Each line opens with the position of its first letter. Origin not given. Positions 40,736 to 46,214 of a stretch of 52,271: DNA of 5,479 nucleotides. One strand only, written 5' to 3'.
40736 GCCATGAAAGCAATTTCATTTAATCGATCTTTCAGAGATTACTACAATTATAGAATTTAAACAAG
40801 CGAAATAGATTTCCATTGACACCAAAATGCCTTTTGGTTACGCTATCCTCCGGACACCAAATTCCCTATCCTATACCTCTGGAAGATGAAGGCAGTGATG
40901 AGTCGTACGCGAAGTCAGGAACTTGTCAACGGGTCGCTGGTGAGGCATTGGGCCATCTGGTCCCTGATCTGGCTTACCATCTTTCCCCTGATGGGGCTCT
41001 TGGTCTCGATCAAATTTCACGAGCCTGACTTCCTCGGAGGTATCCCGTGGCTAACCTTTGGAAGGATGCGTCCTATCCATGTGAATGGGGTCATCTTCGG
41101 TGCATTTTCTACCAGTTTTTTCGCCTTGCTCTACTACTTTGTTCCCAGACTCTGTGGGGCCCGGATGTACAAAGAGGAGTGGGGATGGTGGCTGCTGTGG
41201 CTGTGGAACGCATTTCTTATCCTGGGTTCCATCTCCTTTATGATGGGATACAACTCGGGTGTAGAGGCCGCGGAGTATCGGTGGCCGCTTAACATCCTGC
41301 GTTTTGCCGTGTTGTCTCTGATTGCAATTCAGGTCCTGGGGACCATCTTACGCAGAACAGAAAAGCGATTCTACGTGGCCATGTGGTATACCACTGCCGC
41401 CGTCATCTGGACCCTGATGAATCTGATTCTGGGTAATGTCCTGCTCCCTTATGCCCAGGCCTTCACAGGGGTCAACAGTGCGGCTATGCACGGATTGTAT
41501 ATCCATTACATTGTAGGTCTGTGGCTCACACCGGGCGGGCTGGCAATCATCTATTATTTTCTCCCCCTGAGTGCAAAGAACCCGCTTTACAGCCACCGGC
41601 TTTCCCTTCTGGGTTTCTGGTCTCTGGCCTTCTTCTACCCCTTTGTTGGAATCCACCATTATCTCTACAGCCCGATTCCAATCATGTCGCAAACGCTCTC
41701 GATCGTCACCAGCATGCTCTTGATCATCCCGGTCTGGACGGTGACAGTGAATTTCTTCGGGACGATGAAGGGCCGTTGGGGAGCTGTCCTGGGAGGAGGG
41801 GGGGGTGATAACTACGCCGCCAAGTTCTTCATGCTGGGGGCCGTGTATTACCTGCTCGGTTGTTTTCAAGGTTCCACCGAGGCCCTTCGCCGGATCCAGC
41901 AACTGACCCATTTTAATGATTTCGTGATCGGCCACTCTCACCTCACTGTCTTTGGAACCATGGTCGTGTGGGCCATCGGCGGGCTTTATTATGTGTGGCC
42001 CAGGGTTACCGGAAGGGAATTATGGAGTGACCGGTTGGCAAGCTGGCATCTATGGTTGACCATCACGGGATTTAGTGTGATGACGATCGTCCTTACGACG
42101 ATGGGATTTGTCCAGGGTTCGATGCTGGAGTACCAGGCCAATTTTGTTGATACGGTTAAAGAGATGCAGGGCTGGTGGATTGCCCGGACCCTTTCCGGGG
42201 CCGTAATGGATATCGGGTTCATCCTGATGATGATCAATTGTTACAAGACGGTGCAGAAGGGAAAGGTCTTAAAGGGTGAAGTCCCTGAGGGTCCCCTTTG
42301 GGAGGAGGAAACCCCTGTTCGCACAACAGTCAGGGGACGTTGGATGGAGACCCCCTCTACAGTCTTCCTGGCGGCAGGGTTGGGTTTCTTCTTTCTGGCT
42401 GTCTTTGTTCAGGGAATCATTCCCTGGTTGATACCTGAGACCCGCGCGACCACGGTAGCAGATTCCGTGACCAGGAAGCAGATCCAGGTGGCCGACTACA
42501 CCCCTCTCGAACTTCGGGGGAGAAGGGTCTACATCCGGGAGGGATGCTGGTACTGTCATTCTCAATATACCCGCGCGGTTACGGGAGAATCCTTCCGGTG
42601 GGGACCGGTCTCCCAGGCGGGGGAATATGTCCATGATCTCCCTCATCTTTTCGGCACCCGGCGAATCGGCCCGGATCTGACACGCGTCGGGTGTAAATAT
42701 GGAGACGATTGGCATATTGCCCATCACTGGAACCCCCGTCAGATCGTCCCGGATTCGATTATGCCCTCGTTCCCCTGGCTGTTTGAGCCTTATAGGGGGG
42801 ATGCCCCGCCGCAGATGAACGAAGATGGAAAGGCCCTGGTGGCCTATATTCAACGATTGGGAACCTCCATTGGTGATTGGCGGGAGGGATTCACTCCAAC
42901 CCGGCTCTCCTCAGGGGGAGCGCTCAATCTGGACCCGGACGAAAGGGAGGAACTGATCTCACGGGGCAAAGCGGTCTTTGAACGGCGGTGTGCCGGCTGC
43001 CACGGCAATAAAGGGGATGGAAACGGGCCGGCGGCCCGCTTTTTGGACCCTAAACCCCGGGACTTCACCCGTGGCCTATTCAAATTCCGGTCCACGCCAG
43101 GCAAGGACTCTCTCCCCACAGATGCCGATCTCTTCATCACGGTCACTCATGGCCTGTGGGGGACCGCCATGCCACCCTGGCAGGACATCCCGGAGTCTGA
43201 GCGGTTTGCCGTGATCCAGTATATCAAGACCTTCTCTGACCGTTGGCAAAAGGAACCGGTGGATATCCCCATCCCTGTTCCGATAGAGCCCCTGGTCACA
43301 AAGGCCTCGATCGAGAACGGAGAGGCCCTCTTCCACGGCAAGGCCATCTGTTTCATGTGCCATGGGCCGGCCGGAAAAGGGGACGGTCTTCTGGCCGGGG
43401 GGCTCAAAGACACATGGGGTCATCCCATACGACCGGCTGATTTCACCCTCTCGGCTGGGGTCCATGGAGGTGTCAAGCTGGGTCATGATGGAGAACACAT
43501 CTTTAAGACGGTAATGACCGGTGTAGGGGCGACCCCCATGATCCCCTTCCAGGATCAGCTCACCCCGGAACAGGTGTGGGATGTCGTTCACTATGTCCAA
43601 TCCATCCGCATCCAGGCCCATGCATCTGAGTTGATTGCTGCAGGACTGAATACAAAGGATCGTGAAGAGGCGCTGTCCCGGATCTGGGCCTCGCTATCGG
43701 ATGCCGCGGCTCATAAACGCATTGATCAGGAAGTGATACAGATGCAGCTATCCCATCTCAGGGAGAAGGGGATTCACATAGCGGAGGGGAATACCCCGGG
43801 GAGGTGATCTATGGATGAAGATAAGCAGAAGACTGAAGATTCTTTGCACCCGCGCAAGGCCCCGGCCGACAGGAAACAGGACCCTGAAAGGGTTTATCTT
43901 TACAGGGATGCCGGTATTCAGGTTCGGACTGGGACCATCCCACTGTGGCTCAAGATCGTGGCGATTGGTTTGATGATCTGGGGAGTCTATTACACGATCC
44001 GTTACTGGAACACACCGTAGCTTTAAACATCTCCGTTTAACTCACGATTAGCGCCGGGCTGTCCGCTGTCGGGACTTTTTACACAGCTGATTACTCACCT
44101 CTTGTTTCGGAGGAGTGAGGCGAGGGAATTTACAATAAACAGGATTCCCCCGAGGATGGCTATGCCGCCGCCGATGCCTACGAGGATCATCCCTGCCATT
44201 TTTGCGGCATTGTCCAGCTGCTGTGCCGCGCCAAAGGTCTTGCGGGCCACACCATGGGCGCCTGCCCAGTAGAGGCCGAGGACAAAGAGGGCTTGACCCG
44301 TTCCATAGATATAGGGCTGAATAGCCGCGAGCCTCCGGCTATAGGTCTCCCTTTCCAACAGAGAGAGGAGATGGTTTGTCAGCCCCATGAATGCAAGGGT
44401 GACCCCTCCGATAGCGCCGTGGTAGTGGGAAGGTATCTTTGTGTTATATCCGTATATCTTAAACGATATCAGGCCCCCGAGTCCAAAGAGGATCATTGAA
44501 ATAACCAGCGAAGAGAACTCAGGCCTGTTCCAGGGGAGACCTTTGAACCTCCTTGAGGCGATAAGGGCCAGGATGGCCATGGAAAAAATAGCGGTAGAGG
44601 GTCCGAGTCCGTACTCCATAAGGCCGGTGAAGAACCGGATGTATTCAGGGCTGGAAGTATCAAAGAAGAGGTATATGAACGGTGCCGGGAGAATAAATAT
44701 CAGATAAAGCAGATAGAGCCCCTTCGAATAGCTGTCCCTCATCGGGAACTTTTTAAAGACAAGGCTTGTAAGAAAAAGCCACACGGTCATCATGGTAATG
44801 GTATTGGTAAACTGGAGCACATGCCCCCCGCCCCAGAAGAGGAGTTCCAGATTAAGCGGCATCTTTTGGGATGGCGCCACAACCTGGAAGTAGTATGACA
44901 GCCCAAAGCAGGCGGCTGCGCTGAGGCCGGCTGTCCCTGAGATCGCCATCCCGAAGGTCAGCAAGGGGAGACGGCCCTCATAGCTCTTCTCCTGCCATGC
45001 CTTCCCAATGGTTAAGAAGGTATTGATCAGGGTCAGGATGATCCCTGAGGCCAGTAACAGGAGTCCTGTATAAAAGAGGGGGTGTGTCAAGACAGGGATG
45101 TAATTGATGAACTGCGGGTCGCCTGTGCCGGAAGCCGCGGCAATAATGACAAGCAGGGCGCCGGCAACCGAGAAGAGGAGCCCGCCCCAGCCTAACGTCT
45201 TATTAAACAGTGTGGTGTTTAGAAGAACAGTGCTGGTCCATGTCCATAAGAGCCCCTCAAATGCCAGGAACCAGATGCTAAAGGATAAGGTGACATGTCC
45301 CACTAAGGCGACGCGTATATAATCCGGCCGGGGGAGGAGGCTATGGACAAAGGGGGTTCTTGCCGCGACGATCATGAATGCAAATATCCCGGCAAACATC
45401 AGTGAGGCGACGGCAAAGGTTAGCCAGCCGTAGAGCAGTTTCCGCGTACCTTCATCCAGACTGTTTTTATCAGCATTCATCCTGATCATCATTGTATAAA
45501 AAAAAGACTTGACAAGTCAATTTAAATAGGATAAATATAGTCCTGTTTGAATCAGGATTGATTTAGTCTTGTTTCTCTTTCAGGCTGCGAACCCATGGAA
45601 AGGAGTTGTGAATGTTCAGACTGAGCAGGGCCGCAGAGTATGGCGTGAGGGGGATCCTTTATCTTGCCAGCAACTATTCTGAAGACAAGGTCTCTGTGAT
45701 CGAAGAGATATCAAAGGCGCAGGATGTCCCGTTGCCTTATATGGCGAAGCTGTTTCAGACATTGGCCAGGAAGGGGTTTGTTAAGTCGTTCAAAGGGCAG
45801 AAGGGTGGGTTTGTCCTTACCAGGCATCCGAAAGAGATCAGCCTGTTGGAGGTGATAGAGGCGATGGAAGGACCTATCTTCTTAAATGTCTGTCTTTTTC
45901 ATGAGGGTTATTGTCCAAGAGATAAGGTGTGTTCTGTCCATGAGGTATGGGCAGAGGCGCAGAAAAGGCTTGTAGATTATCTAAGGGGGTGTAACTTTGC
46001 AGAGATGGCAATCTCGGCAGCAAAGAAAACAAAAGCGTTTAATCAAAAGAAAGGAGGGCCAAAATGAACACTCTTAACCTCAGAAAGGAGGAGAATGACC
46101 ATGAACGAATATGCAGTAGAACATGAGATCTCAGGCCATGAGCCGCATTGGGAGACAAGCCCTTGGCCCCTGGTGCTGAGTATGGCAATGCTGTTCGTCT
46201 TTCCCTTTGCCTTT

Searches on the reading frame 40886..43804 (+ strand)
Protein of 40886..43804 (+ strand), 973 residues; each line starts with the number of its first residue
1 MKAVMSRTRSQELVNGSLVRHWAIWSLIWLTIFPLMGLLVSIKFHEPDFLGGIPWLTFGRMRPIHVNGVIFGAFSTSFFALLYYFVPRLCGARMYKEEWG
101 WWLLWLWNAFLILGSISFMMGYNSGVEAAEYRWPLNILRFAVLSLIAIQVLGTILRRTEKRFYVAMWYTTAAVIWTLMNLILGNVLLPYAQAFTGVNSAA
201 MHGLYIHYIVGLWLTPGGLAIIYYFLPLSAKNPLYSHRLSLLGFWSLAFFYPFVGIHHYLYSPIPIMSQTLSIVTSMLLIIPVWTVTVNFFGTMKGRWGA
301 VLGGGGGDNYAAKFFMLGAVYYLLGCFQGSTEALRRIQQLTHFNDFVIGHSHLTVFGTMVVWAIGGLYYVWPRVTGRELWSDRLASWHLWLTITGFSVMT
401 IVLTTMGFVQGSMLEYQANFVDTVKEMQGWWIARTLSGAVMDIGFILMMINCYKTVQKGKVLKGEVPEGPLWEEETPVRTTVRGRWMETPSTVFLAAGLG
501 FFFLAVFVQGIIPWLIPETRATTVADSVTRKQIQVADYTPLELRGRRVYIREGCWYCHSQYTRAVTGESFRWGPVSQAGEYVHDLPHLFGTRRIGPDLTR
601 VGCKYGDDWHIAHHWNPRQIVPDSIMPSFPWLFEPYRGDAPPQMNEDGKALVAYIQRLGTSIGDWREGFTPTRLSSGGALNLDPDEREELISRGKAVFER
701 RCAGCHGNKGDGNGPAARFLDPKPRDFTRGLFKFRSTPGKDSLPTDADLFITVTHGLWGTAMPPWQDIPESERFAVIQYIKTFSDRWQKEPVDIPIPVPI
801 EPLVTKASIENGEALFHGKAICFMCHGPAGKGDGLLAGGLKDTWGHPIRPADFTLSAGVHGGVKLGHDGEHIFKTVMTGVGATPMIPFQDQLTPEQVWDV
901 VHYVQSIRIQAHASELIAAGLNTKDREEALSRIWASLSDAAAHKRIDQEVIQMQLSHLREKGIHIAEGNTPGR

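Call 29: search_protein_families(library=ncbifam, proteins=[window:40886-43804:+], max_evalue=0.001)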
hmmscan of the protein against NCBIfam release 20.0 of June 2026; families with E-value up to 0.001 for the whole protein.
window:40886-43804:+ (973 aa): 12 families
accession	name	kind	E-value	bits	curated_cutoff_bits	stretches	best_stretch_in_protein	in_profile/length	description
NF011053.0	PRK14485.1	subfamily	8.1e-132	440.8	1080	1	15-634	11-631/716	putative bifunctional cbb3-type cytochrome c oxidase subunit I/II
TIGR00780.1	ccoN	equivalog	2e-78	264.4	583.15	1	17-466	6-468/474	cytochrome-c oxidase, cbb3-type subunit I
NF011054.0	PRK14486.1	equivalog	8.5e-53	179.7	447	2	533-782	42-289/294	putative bifunctional cbb3-type cytochrome c oxidase subunit II/cytochrome c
NF011055.0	PRK14487.1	subfamily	2.8e-43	147.9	218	1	503-633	22-147/212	cbb3-type cytochrome c oxidase subunit II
TIGR00781.1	ccoO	equivalog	7.2e-40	137.1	200.65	1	503-634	16-142/232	cytochrome-c oxidase, cbb3-type subunit II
TIGR02891.1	CtaD_CoxA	equivalog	1.6e-18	66.7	670.75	1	218-468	244-481/504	cytochrome c oxidase subunit I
NF050116.1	cyt_aa3_Actin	exception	6.5e-16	58.2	880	1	220-469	247-483/522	aa3-type cytochrome oxidase subunit I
NF033864.1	cytochrome579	equivalog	4e-15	56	280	2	689-739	47-99/179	cytochrome 579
TIGR00782.1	ccoP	equivalog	8.9e-12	44.9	179.95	1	686-766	198-263/285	cytochrome-c oxidase, cbb3-type subunit III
NF050122.1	bc1_QcrC_actin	exception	4e-09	36.2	200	0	685-713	35-63/253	cytochrome bc1 complex diheme cytochrome c subunit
TIGR03872.1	cytochrome_MoxG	equivalog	4.7e-07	30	147.8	0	686-715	39-69/133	cytochrome c(L), periplasmic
TIGR04485.1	thiosulf_SoxX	equivalog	3.2e-05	24.5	61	0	593-635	20-58/78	sulfur oxidation c-type cytochrome SoxX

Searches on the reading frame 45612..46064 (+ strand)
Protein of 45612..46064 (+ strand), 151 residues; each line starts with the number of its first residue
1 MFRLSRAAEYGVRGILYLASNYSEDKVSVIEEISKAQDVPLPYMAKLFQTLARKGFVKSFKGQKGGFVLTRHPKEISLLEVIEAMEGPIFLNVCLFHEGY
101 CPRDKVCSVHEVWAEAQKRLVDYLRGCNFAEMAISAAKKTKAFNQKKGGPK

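Call 29: search_protein_families(library=ncbifam, proteins=[window:45612-46064:+], max_evalue=0.001)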
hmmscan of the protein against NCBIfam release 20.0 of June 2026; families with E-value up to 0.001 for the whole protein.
window:45612-46064:+ (151 aa): 7 families
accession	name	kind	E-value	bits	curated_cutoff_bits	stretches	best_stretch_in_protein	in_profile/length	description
TIGR00738.1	rrf2_super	superfamily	9.2e-34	116.2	73.3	1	3-132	2-130/132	Rrf2 family transcriptional regulator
TIGR02010.1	IscR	equivalog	6.9e-24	84.2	207.55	1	3-132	2-129/135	Fe-S cluster assembly transcriptional regulator IscR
TIGR02944.1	suf_reg_Xantho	equivalog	4e-20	72.5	110.65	1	1-132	1-130/130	SUF system Fe-S cluster assembly regulator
NF008886.0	PRK11920.1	equivalog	3.2e-18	65.9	193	1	3-132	2-130/153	iron-responsive transcriptional regulator RirA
NF008240.0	PRK11014.1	equivalog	1.3e-15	57.7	182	1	4-133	3-128/141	nitric oxide-sensing transcriptional repressor NsrR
NF008110.0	PRK10857.1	equivalog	1.8e-15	57.1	275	1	3-132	2-129/164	Fe-S cluster assembly transcriptional regulator IscR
NF047409.1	Cys_reg_CymR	equivalog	3.4e-15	56.4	195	1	3-91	2-89/139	cysteine metabolism transcriptional regulator CymR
